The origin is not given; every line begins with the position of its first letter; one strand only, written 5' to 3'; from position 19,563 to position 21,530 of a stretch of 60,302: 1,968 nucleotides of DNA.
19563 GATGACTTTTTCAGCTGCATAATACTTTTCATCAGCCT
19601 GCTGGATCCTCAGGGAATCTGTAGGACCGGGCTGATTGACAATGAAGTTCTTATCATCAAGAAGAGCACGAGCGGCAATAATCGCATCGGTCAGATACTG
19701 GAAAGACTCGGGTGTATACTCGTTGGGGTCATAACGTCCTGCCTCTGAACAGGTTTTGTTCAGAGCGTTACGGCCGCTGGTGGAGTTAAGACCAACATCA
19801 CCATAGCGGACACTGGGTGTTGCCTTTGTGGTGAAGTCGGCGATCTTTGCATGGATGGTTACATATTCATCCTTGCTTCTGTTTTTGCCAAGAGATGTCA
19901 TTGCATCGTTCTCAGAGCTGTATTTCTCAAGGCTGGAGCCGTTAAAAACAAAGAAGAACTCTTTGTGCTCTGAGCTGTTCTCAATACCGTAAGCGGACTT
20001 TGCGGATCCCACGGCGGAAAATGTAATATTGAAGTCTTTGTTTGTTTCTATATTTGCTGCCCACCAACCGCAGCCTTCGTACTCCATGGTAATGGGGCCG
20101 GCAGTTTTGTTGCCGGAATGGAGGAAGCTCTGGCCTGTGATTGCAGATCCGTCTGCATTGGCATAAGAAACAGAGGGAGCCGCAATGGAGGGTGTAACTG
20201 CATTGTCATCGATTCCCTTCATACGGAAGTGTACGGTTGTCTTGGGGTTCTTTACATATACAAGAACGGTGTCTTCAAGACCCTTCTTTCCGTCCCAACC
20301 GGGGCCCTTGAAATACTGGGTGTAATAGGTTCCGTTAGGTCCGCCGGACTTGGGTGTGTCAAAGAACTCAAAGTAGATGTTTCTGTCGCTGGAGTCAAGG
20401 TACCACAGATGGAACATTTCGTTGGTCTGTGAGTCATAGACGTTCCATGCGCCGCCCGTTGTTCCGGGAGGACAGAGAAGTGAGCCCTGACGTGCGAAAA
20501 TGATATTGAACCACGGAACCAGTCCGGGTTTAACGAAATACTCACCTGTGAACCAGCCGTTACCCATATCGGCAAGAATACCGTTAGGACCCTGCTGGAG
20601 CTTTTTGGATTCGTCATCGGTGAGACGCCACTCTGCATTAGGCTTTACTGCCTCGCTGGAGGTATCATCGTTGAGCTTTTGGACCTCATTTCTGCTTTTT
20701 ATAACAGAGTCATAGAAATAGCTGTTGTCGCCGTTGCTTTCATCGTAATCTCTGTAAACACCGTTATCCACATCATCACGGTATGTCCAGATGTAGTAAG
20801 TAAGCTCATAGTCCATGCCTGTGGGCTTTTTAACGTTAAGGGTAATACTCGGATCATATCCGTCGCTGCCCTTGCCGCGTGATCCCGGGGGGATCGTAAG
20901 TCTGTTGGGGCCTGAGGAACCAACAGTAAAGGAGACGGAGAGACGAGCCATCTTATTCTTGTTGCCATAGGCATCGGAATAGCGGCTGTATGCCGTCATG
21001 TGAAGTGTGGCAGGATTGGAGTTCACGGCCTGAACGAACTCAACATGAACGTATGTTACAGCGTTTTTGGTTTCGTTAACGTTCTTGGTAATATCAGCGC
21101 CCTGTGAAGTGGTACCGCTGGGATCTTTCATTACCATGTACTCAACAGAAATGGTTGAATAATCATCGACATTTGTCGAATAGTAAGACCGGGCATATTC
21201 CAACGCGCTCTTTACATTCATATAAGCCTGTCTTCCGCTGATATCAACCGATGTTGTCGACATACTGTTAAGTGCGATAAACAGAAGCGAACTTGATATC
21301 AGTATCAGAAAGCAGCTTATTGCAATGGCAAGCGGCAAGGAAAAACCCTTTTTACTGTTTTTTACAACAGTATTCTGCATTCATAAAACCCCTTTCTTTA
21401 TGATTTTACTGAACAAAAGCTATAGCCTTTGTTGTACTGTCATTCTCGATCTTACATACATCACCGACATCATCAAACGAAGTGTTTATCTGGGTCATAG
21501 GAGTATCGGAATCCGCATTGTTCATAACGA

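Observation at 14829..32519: Complete retractile type IV pilus locus in four transcription units, ending in a giant pilin-like adhesin gene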

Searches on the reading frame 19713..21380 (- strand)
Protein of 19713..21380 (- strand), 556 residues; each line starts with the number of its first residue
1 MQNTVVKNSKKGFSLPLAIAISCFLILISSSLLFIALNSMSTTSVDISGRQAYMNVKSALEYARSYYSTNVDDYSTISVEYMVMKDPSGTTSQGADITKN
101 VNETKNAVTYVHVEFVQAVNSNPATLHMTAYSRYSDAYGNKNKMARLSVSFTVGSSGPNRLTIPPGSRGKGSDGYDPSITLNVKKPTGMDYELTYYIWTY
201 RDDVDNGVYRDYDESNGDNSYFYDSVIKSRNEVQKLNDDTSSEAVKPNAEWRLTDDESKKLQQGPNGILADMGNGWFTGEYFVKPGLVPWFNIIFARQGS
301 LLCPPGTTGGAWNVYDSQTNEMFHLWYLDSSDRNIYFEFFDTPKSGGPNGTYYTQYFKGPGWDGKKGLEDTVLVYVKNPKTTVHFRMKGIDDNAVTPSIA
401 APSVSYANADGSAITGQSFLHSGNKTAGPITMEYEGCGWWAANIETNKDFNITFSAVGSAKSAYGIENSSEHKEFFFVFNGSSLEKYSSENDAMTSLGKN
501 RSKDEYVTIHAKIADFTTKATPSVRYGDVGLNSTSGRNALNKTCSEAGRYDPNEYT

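Call 59: predict_structure(alignment_id=A2)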
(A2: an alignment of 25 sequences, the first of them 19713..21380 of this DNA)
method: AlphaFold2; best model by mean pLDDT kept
length: 556 residues; sequences in the alignment: 25
mean_pLDDT: 68.5   pTM: 0.46
mean pLDDT of the five models: 68.5, 67.1, 63.0, 62.2, 60.7
residues with pLDDT >= 90: 43; 70-90: 261; 50-70: 156; < 50: 96
segments of 3 or more residues with pLDDT < 50: 1-11, 38-46, 155-176, 217-227, 507-533, 550-556
pLDDT, mean of each block of 10 residues (from residue 1): 43 64 78 54 50 75 78 78 82 84 83 78 72 68 69 49 28 50 81 82 60 48 49 62 68 75 76 75 73 80 62 66 56 76 73 70 58 70 89 83 91 74 78 85 85 91 80 83 85 78 49 46 42 48 57 41
secondary structure, 60 per line:
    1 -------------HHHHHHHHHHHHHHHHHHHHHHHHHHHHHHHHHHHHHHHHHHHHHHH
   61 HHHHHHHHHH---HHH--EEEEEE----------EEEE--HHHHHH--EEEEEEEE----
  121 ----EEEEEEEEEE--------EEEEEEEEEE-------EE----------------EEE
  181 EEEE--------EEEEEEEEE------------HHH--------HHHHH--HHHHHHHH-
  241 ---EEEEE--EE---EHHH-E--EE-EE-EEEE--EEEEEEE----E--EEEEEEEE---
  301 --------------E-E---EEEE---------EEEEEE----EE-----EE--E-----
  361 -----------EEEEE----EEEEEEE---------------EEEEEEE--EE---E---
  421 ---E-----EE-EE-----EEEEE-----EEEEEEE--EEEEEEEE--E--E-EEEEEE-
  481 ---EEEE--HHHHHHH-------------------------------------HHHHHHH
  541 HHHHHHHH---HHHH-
elements in order: H14-70 E79-84 E95-98 H101-106 E109-116 E125-134 E143-152 E178-184 E193-201 H225-229 H232-239 E244-248 E270-273 E276-282 E290-297 E321-324 E334-339 E372-376 E381-387 E403-409 E440-444 E450-456 E459-466 E474-479 E484-487 H490-496 H534-548 H552-555

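Call 62: fold_search(model_id=the predicted structure, library=pdb)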
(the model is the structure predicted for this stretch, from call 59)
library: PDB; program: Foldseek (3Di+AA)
matches with E <= 10: 305; with E <= 0.001: 0
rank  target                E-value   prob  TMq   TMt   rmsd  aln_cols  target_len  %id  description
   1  4oq1                  2.7e-03  0.35  0.11  0.17  25.9       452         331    9  Structure of the Streptococcal ancillary pilin (released 2014-04-23)
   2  3pay_A                5.0e-03  0.30  0.12  0.19  17.8       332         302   10  Crystal structure of a putative adhesin (BACOVA_04077) from Bacteroides ovatus at 2.50 A resolution (released 2010-11-10)
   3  3ufi                  8.7e-03  0.60  0.15  0.28  18.4       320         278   12  Crystal structure of a putative cell adhesion protein (BACOVA_04980) from Bacteroides ovatus ATCC 8483 at 2.18 A resolut (released 2011-12-14)
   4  5y9h_B                1.8e-02  0.08  0.09  0.11  28.5       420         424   10  Crystal structure of SafDAA-dsc complex (released 2017-11-15)
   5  5a9h                  2.2e-02  0.47  0.12  0.27  15.4       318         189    7  Crystal structure of the extracellular domain of PepT2 (released 2015-09-09)
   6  9ma0_A                2.5e-02  0.08  0.10  0.13  21.2       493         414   10  Cryo-EM structure of EBV gp350 D123 in complex with neutralizing antibody 4A11 (released 2026-03-18)
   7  5a9i_A                3.3e-02  0.41  0.12  0.27  15.0       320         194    6  Crystal structure of the extracellular domain of PepT2 (released 2015-09-09)
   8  7nqk_A                3.5e-02  0.38  0.12  0.10  15.6       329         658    5  Cryo-EM structure of the mammalian peptide transporter PepT2 (released 2021-07-07)
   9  7k0x_C                6.1e-02  0.08  0.09  0.15  23.1       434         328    9  Marsupial T cell receptor Spl_145 (released 2021-03-24)
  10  9i3z_A                7.7e-02  0.08  0.09  0.17  20.7       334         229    8  Structure of anti-EV71 human monoclonal antibody 16-2-12D Fab (released 2026-02-04)
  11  3dmk_B                8.1e-02  0.04  0.09  0.08  27.0       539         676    9  Crystal structure of Down Syndrome Cell Adhesion Molecule (DSCAM) isoform 1.30.30, N-terminal eight Ig domains (released 2008-10-07)
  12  9pf9_G                8.6e-02  0.06  0.09  0.12  21.9       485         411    8  X-ray crystal structure of ATX-350-2 Fab bound to Epstein-Barr virus glycoprotein 350 (released 2025-12-24)
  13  7q62_B                8.6e-02  0.03  0.09  0.07  27.4       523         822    9  Structure of TEV cleaved A2ML1 dimer (A2ML1-TT dimer) (released 2022-04-20)
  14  4gqz_A                1.3e-01  0.75  0.14  0.38   7.6       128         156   10  Crystal Structure of S.CueP (released 2013-08-14)
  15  8f70                  1.3e-01  0.06  0.11  0.11  28.8       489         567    9  Identification of an Immunodominant region on a Group A Streptococcus T-antigen Reveals Temperature-Dependent Motion in  (released 2023-03-08)
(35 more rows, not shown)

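Call 92: search_protein_representatives(alignment_id=A2)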
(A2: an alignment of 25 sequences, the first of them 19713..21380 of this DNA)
Query: 25 sequences, 539 profile positions. Proteins with E-value up to 0.001 (for the whole library): 236; up to 1e-10: 102; up to 1e-30: 61. The best 150 are listed.
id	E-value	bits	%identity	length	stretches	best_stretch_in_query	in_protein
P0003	5.9e-218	741.2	-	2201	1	1-539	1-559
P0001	5.4e-209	711.6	-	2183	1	1-539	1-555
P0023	2.1e-208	709.7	-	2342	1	1-539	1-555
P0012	9.8e-205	697.6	-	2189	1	1-539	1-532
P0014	7.0e-203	691.5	-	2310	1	1-539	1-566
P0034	8.0e-203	691.3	-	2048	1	1-539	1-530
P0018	4.6e-202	688.8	-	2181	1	1-539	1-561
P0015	1.4e-200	683.9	-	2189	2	1-539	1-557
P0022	8.3e-200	681.3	-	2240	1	1-539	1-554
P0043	4.8e-199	678.8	-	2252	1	4-539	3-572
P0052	1.6e-197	673.8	-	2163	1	1-539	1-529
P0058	6.1e-196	668.6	-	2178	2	1-539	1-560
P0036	7.2e-193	658.4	-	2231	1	1-539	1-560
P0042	2.7e-192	656.5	-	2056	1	6-539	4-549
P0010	4.7e-192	655.7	-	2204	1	6-539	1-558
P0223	7.6e-53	196.3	-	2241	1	7-500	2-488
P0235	2.7e-29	118.6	-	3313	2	5-516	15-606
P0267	3.3e-12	62.2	-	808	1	4-159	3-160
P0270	2.8e-11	59.1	-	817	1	2-99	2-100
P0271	7.6e-11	57.7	-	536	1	7-99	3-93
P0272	1.0e-10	57.3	-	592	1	5-103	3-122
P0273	1.1e-10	57.1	-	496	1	7-70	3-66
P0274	1.6e-10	56.6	-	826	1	6-132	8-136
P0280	3.1e-10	55.7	-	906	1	6-159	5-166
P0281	3.4e-10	55.5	-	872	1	4-167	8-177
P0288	5.7e-10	54.8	-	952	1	8-160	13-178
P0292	1.2e-09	53.7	-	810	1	4-163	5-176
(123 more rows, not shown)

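Call 93: search_protein_families(library=pfam, proteins=[P0267, P0270, P0271, P0272, P0273, P0274, P0280, P0281, P0288, P0292], max_evalue=0.01)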
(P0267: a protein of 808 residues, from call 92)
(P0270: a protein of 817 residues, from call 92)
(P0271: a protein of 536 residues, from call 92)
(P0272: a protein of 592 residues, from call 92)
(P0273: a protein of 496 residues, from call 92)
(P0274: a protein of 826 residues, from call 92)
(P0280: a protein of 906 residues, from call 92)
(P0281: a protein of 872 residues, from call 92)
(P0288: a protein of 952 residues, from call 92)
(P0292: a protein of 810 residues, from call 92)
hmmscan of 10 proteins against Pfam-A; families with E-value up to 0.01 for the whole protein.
P0267 (808 aa): 2 families
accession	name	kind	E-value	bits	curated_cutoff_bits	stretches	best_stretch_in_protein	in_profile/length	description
PF20033.5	DUF6438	-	0.00064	20.4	30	1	580-621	16-57/116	Domain of unknown function (DUF6438)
PF05938.17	Self-incomp_S1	-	0.0093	17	24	0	237-272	62-96/104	Plant self-incompatibility protein S1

P0270 (817 aa): 0 families

P0271 (536 aa): 0 families

P0272 (592 aa): 0 families

P0273 (496 aa): 0 families

P0274 (826 aa): 0 families

P0280 (906 aa): 0 families

P0281 (872 aa): 0 families

P0288 (952 aa): 0 families

P0292 (810 aa): 0 families

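Call 94: list_cluster_members(proteins=[P0267, P0271, P0273, P0274, P0280, P0281, P0288, P0292, P0223, P0235])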
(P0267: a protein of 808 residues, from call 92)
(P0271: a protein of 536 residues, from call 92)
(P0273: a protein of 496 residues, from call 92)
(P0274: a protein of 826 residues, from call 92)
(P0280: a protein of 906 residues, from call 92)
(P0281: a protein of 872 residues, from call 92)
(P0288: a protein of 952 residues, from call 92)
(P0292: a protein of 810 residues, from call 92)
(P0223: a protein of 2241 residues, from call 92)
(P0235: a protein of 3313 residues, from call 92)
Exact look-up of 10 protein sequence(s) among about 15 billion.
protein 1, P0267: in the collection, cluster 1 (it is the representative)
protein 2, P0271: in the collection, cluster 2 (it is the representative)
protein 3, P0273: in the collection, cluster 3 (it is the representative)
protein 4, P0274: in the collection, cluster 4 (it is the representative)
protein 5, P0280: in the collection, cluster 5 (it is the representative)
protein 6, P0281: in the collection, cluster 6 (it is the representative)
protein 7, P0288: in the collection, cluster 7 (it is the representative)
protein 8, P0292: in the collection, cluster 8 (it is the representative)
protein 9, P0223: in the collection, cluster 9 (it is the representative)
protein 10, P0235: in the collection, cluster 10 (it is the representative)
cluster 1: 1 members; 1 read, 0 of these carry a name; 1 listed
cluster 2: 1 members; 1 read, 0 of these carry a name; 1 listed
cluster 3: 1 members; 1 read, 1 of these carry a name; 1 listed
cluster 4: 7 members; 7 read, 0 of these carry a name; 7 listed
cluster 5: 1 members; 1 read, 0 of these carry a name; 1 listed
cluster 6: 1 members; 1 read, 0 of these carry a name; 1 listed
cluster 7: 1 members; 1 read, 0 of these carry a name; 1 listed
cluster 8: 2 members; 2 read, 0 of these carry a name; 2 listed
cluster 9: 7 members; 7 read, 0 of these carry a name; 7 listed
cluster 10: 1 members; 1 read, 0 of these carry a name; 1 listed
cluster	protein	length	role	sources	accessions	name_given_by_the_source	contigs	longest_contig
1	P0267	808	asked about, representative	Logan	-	-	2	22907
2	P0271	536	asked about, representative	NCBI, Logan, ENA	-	-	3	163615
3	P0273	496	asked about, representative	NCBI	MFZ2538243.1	MAG: hypothetical protein WAX04_05030 [Oscillospiraceae bacterium]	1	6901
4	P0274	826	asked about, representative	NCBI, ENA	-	-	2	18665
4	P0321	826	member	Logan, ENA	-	-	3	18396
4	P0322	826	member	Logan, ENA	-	-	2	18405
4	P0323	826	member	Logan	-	-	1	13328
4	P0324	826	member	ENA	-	-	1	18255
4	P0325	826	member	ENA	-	-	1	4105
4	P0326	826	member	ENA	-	-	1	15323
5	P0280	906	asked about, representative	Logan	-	-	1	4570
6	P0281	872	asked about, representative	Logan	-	-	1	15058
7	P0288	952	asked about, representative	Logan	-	-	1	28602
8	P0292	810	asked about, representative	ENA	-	-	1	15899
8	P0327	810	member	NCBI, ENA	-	-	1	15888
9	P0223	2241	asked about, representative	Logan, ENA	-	-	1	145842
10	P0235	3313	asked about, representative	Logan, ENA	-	-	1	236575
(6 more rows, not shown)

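Call 96: find_encoding_contigs(protein=P0271, flank=9000, max_places=1)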
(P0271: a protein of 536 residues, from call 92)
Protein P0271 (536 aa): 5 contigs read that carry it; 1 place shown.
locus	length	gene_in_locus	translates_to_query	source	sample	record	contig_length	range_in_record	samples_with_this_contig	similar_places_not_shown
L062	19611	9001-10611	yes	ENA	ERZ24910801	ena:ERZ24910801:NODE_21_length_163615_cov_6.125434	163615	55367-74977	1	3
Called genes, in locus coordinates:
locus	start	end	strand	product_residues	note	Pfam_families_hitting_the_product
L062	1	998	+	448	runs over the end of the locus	PF07690:MFS_1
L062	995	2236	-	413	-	PF28597:T2SSF_N, PF00482:T2SSF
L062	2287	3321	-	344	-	PF00437:T2SSE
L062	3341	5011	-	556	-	PF05157:MshEN, PF00437:T2SSE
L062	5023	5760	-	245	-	PF01478:Peptidase_A24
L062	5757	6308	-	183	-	-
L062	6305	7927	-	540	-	-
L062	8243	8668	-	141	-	PF07963:N_methyl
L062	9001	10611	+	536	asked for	-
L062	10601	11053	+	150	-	-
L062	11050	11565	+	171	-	PF07963:N_methyl (weak)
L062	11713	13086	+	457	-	-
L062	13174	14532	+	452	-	PF02493:MORN (weak)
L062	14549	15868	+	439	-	-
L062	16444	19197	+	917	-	-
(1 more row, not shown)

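Call 97: find_encoding_contigs(protein=P0274, flank=9000, max_places=1)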
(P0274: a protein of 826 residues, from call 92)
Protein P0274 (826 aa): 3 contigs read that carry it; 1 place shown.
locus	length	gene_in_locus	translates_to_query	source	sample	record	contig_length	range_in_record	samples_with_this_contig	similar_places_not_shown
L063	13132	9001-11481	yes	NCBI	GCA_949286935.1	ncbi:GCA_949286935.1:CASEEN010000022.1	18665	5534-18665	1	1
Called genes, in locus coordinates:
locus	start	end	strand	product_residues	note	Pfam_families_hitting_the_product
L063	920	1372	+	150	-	PF07963:N_methyl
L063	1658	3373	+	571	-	-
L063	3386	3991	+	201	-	PF24151:ArlX (weak)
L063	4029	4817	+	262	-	PF01478:Peptidase_A24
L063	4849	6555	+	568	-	PF13401:AAA_22 (faint), PF05157:MshEN, PF00437:T2SSE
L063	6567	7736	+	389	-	PF00437:T2SSE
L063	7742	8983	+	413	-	PF00482:T2SSF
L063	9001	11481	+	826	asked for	-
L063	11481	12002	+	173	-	PF07963:N_methyl (weak)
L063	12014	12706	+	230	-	PF07963:N_methyl (weak)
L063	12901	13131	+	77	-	?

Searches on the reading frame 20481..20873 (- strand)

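Call 58: search_protein_families(library=pfam, proteins=[window:20481-20873:-], max_evalue=1)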
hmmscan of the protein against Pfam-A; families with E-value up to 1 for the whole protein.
window:20481-20873:- (131 aa): 1 family
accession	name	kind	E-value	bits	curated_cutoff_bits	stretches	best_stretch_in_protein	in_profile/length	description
PF08531.16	Bac_rhamnosid_N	-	0.0018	18.6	25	1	89-112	49-72/172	Alpha-L-rhamnosidase N-terminal domain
